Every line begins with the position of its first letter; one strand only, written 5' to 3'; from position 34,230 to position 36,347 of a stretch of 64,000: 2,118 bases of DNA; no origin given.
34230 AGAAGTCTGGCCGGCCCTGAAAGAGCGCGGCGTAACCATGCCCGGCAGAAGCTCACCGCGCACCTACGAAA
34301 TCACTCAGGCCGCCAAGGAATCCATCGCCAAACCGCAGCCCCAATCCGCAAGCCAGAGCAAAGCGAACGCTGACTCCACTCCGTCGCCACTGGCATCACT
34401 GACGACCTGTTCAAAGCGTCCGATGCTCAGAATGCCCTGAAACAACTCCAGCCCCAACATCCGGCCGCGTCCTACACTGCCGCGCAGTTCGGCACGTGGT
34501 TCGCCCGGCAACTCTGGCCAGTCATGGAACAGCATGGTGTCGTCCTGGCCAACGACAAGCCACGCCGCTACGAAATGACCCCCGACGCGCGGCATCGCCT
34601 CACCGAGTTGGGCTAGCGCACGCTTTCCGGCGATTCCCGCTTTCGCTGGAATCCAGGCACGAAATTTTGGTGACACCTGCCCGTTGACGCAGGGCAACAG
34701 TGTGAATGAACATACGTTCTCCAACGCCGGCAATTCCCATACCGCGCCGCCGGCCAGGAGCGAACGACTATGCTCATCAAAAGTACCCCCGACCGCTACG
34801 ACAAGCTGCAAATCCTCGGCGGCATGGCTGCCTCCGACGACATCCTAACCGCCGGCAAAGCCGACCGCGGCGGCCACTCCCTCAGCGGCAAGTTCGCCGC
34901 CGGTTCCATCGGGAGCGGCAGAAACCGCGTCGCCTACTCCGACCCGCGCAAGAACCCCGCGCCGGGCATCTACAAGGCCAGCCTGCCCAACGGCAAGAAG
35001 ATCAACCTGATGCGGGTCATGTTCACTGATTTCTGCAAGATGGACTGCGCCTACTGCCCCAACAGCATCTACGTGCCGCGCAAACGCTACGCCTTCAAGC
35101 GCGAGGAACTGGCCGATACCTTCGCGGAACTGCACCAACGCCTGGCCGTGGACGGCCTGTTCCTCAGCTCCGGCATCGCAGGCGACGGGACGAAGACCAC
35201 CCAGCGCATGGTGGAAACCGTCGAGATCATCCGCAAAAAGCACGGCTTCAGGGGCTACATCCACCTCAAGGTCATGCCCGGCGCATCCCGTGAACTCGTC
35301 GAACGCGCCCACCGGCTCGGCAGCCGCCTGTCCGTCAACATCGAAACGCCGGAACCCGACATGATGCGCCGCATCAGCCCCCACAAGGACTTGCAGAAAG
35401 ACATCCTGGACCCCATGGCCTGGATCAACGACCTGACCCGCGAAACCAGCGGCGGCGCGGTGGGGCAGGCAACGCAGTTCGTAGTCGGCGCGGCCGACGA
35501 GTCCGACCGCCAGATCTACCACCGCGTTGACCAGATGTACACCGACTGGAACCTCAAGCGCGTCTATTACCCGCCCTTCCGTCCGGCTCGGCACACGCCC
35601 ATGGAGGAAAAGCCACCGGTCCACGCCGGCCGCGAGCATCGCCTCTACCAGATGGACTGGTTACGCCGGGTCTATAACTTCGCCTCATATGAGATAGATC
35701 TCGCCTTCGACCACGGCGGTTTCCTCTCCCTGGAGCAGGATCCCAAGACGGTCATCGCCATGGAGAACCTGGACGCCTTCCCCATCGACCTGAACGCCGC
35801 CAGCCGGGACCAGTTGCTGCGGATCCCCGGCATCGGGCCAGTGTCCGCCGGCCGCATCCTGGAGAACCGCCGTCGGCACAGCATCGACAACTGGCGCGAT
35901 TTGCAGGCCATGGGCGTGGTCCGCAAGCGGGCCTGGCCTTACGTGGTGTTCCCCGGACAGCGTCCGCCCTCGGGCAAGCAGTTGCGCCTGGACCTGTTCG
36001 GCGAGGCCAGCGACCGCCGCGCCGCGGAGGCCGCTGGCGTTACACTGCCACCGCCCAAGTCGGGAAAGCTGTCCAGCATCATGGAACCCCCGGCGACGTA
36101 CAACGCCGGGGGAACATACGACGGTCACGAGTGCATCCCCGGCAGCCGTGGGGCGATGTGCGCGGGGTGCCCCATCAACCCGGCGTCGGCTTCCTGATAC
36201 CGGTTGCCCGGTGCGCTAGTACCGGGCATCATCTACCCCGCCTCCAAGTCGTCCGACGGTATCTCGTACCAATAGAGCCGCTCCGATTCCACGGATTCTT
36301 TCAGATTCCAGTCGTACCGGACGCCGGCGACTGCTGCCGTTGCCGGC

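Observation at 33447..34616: NYN-domain gene split by two compensating frameshifts, with a tandemly duplicated C-terminal domain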

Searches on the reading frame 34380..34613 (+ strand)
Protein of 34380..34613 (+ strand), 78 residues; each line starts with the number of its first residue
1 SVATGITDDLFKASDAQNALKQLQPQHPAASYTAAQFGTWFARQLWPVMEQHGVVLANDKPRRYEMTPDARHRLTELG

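Call 29: predict_structure(alignment_id=A3)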
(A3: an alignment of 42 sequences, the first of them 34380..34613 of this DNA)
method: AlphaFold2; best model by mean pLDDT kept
length: 78 residues; sequences in the alignment: 42
mean_pLDDT: 91.4   pTM: 0.77
mean pLDDT of the five models: 91.4, 90.2, 90.2, 88.6, 87.9
residues with pLDDT >= 90: 63; 70-90: 14; 50-70: 1; < 50: 0
segments of 3 or more residues with pLDDT < 50: none
pLDDT, mean of each block of 10 residues (from residue 1): 89 94 94 95 94 88 90 87
secondary structure, 60 per line:
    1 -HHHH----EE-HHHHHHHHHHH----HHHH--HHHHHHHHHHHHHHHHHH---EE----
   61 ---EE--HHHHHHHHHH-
elements in order: H2-5 H13-23 H28-31 H34-51 H68-77
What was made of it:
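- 34380..34616 (+): C-terminal winged-helix module 2 plus the ancestral stop codon, back in the frame of ATG 33447. It cannot be expressed separately, because the first in-frame start after the stop at 34371 is ATG 34524. AF2 model of this segment has pLDDT 91.4 (call 29).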

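Call 32: fold_search(model_id=the predicted structure, library=pdb)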
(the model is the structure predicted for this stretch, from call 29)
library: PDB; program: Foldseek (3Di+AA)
matches with E <= 10: 501; with E <= 0.001: 0
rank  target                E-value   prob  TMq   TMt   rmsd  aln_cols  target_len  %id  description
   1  5ocn_G                1.5e-01  0.82  0.52  0.51   4.0        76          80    6  Crystal structure of the forkhead domain of human FOXN1 (released 2017-08-02)
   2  8bzm_A                2.0e-01  0.66  0.49  0.43   4.9        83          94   10  FOXK1-ELF1-heterodimer bound to DNA (released 2023-12-27)
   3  2c6y_B                2.4e-01  0.63  0.50  0.44   4.5        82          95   12  Crystal structure of interleukin enhancer-binding factor 1 bound to DNA (released 2006-04-18)
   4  5ocn_C                2.7e-01  0.75  0.53  0.51   4.0        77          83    6  Crystal structure of the forkhead domain of human FOXN1 (released 2017-08-02)
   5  8bzm_E                2.9e-01  0.57  0.49  0.43   4.8        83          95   10  FOXK1-ELF1-heterodimer bound to DNA (released 2023-12-27)
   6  8bzm_I                3.1e-01  0.47  0.48  0.42   4.8        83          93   11  FOXK1-ELF1-heterodimer bound to DNA (released 2023-12-27)
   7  5ocn_B                3.5e-01  0.69  0.54  0.50   4.2        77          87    9  Crystal structure of the forkhead domain of human FOXN1 (released 2017-08-02)
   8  5dui_A                3.7e-01  0.44  0.47  0.44   4.6        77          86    8  Identification of a new FoxO1 binding site that precludes CREB binding at the glucose-6-phosphatase catalytic subunit  (released 2016-09-21)
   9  9mx9_A                4.2e-01  0.51  0.46  0.41   4.6        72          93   12  Crystal structure of the DNA binding domain of FLI1 (F362A) in complex with a DNA containing two contiguous GGAA sites (released 2025-03-12)
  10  6qvw_MODEL_1_A        5.1e-01  0.57  0.53  0.39   3.7        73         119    7  Solution structure of the free FOXO1 DNA binding domain (released 2019-09-04)
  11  4uuv_A                5.1e-01  0.51  0.49  0.42   4.6        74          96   14  Structure of the DNA binding ETS domain of human ETV4 in complex with DNA (released 2014-08-13)
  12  4esf                  5.4e-01  0.72  0.57  0.47   3.4        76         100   16  Crystal structure of PadR-like transcriptional regulator (BCE3449) from Bacillus cereus strain ATCC 10987 (released 2012-12-05)
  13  4uuv_D                5.4e-01  0.47  0.48  0.42   4.6        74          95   14  Structure of the DNA binding ETS domain of human ETV4 in complex with DNA (released 2014-08-13)
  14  5ocn_E                5.4e-01  0.28  0.41  0.40   6.0        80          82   14  Crystal structure of the forkhead domain of human FOXN1 (released 2017-08-02)
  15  4uuv_J                5.8e-01  0.41  0.46  0.40   4.6        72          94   11  Structure of the DNA binding ETS domain of human ETV4 in complex with DNA (released 2014-08-13)
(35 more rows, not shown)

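Call 35: search_solved_structures(query=A3, max_evalue=10, show_alignments=1)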
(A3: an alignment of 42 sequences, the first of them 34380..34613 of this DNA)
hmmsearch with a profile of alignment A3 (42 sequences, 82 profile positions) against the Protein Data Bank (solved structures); distinct sequences matched with E-value up to 10: 2.
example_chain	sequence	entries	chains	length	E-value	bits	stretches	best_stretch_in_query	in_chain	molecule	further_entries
8joz_A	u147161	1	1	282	0.41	14.1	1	9-63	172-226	tRNA 5-carboxymethoxyuridine methyltransferase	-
4htf_A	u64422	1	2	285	0.81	13.1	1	9-63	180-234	S-adenosylmethionine-dependent methyltransferase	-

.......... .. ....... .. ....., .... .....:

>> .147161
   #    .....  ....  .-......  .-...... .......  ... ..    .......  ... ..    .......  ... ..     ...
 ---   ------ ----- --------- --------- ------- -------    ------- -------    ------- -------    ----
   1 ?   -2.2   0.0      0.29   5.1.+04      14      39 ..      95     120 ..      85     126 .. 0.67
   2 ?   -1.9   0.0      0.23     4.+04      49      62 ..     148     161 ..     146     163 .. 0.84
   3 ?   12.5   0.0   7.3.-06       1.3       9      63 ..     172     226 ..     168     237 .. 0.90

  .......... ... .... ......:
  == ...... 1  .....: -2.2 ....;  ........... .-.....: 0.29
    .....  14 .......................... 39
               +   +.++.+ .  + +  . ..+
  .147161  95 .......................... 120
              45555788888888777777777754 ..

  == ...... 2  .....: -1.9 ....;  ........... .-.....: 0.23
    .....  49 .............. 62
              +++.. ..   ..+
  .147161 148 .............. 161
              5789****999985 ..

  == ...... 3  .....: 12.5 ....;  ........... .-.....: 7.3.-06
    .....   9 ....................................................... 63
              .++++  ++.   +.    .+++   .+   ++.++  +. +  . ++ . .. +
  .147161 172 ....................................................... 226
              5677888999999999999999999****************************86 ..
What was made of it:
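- Tried and rejected: The module profile found only two non-significant methyltransferase hits (call 35).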

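Call 36: search_protein_families(library=pfam, alignment_id=A3, max_evalue=10)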
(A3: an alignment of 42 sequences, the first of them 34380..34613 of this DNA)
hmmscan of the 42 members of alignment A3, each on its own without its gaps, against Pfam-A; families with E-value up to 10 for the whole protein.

A. member 1, window:34380-34613:+ (78 aa): 0 families

B. families by the number of members that match (of 42 scanned): 9 families
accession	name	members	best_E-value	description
PF23955.1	DUF7284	3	0.043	Family of unknown function (DUF7284)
PF09170.16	STN1_2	1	0.056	CST, complex subunit STN1, C terminal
PF23075.1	zf-C2H2_ZNF462_11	1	0.059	Zinc finger protein 462, C2H2 zinc finger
PF00756.26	Esterase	1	0.09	Putative esterase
PF02517.21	Rce1-like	1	0.099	Type II CAAX prenyl endopeptidase Rce1-like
PF17935.6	TetR_C_27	1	0.13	Tetracyclin repressor-like, C-terminal domain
PF11829.13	DUF3349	1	0.16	Protein of unknown function (DUF3349)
PF08666.17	SAF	1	0.17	SAF domain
PF04348.19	LppC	1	0.22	LppC putative lipoprotein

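Call 49: search_protein_representatives(alignment_id=A3)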
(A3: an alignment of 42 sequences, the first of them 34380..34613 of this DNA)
Query: 42 sequences, 82 profile positions. Proteins with E-value up to 0.001 (for the whole library): 111; up to 1e-10: 75; up to 1e-30: 7. The best 111 are listed.
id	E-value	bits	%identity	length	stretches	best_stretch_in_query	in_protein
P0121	1.0e-67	240.4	-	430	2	3-82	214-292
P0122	1.2e-43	163.2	-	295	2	2-81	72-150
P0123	4.6e-41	155.0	-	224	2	2-78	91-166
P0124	3.2e-37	142.7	-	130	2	2-82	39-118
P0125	9.7e-37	141.1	-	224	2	2-82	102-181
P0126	1.9e-34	133.8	-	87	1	2-82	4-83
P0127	4.9e-31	122.9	-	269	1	2-82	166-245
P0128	1.4e-25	105.3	-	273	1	2-81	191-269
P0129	1.9e-25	104.9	-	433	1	2-82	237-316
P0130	3.3e-24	101.0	-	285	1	3-80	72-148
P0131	1.1e-22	96.0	-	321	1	2-80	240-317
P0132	7.8e-22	93.3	-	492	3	2-82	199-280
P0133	3.5e-21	91.3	-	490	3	2-82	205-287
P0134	5.6e-20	87.4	-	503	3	2-82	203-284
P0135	6.5e-20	87.2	-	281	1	3-82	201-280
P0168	1.2e-14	70.4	-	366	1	2-82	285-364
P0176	1.5e-13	66.8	-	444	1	2-75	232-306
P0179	5.3e-13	65.0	-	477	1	3-80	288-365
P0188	1.5e-11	60.4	-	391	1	3-81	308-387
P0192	3.6e-11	59.2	-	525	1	3-80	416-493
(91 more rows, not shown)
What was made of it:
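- Closest known: Bacterial LK-nuclease. Different: The module family is tiny: 111 clusters among 1.84 billion representatives (call 49).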

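Call 50: search_protein_families(library=pfam, proteins=[P0127, P0128, P0129, P0132, P0168, P0176, P0179, P0192, P0188, P0131], max_evalue=0.01)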
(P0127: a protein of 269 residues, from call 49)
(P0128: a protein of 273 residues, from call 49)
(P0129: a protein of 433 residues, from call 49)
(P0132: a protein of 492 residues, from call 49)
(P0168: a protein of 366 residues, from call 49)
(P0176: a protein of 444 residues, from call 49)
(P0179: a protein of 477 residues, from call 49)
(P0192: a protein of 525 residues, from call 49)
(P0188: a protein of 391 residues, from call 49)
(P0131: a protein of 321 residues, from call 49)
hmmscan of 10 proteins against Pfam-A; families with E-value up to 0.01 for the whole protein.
P0127 (269 aa): 1 family
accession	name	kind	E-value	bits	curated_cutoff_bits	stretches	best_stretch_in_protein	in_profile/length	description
PF01936.24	NYN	-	2.7e-07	31.6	24.2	1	28-85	57-116/145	NYN domain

P0128 (273 aa): 1 family
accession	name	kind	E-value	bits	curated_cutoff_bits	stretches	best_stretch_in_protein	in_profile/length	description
PF01936.24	NYN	-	5.1e-10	40.5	24.2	1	16-133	2-116/145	NYN domain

P0129 (433 aa): 1 family
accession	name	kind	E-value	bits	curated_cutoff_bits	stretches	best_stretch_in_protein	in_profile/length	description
PF01936.24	NYN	-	5e-09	37.3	24.2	1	23-138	3-115/145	NYN domain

P0132 (492 aa): 1 family
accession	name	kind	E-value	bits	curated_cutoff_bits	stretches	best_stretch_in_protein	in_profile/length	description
PF01936.24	NYN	-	0.0018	19.2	24.2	1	14-136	4-114/145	NYN domain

P0168 (366 aa): 1 family
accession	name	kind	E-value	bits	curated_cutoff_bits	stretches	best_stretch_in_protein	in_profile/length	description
PF01936.24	NYN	-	2.1e-11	45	24.2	1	23-140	3-117/145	NYN domain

P0176 (444 aa): 1 family
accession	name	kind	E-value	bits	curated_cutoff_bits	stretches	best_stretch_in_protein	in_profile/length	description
PF01936.24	NYN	-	9.8e-08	33.1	24.2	1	52-164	3-114/145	NYN domain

P0179 (477 aa): 1 family
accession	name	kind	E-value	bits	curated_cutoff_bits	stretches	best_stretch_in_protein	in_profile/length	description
PF01936.24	NYN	-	2.9e-06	28.3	24.2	1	117-167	62-116/145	NYN domain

P0192 (525 aa): 1 family
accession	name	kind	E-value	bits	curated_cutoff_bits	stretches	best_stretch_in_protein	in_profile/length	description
PF01936.24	NYN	-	6.3e-06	27.2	24.2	1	41-158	3-117/145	NYN domain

P0188 (391 aa): 1 family
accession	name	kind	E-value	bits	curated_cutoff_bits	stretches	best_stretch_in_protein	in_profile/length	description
PF01936.24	NYN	-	2.3e-06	28.6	24.2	1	19-132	3-115/145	NYN domain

P0131 (321 aa): 1 family
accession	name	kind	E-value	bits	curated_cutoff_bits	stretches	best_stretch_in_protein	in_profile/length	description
PF01936.24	NYN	-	2.4e-09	38.3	24.2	1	44-159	3-115/145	NYN domain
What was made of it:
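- On NYN domain (Pfam PF01936; PIN-like nuclease superfamily): All 10 sampled carriers of the module have NYN hits; 9 of the 10 are above the cutoff (call 50).
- Natural one-module homologs all keep a complete NYN N-terminus (call 50).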

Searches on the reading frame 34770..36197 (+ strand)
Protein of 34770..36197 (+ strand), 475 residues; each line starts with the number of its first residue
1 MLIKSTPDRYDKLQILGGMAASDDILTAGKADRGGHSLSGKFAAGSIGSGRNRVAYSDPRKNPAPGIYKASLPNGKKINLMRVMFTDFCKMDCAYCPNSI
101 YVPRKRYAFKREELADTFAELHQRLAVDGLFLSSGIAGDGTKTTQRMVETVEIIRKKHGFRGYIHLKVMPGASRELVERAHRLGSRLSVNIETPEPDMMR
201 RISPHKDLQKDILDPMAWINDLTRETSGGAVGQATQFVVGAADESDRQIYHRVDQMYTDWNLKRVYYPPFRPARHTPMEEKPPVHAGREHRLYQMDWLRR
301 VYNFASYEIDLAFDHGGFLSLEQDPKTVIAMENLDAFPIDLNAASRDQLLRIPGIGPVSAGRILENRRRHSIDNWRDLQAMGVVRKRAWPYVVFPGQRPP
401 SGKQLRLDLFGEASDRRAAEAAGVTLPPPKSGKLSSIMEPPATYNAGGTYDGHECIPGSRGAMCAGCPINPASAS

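Call 18: search_protein_families(library=pfam, proteins=[window:34770-36197:+], max_evalue=10)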
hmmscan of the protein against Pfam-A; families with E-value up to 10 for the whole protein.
window:34770-36197:+ (475 aa): 9 families
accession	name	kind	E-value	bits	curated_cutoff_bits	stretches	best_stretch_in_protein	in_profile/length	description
PF04055.27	Radical_SAM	-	1.2e-11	45.6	29.5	1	84-228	2-146/166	Radical SAM superfamily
PF00633.29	HHH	-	1.4e-06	28.3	24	1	341-365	5-29/30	Helix-hairpin-helix motif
PF12836.13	HHH_3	-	5.9e-06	26.7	27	1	339-378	6-46/65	Helix-hairpin-helix motif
PF14520.12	HHH_5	-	0.0025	18.7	27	1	339-365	27-53/57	Helix-hairpin-helix domain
PF21176.3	RecR_HhH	-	0.043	14.1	27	1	347-363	6-22/45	RecR, helix-hairpin-helix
PF14716.13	HHH_8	-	0.078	13.8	30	1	330-366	33-67/73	Helix-hairpin-helix domain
PF13353.11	Fer4_12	-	0.086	13.6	22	1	83-158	9-81/137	4Fe-4S single cluster domain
PF07969.17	Amidohydro_3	-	0.11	12.4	29.7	1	134-195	278-339/472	Amidohydrolase family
PF12826.13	HHH_2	-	0.16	12.6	27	1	340-365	28-53/64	Helix-hairpin-helix motif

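Call 37: search_protein_families(library=ncbifam, proteins=[window:34770-36197:+], max_evalue=0.01)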
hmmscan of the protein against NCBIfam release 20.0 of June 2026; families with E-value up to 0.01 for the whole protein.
window:34770-36197:+ (475 aa): 4 families
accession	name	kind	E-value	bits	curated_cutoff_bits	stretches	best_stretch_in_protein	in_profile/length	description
TIGR03916.1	rSAM_link_UDG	hypoth_equivalog_domain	2.3e-84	283.9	343.5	1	42-398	14-380/415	putative DNA modification/repair radical SAM protein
NF053742.1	LipS1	equivalog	0.0016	18.1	230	1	88-170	16-95/268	LipS1 family lipoyl synthase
TIGR01259.1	comE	subfamily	0.0061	16.6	152.35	0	335-370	56-91/120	comEA protein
TIGR03956.1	rSAM_HydE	equivalog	0.0065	15.7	254.6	1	83-159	53-127/340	[FeFe] hydrogenase H-cluster radical SAM maturase HydE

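Call 38: search_protein_families(library=padloc, proteins=[window:34770-36197:+], max_evalue=0.01)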
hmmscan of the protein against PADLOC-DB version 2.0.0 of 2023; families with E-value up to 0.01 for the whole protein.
window:34770-36197:+ (475 aa): 0 families
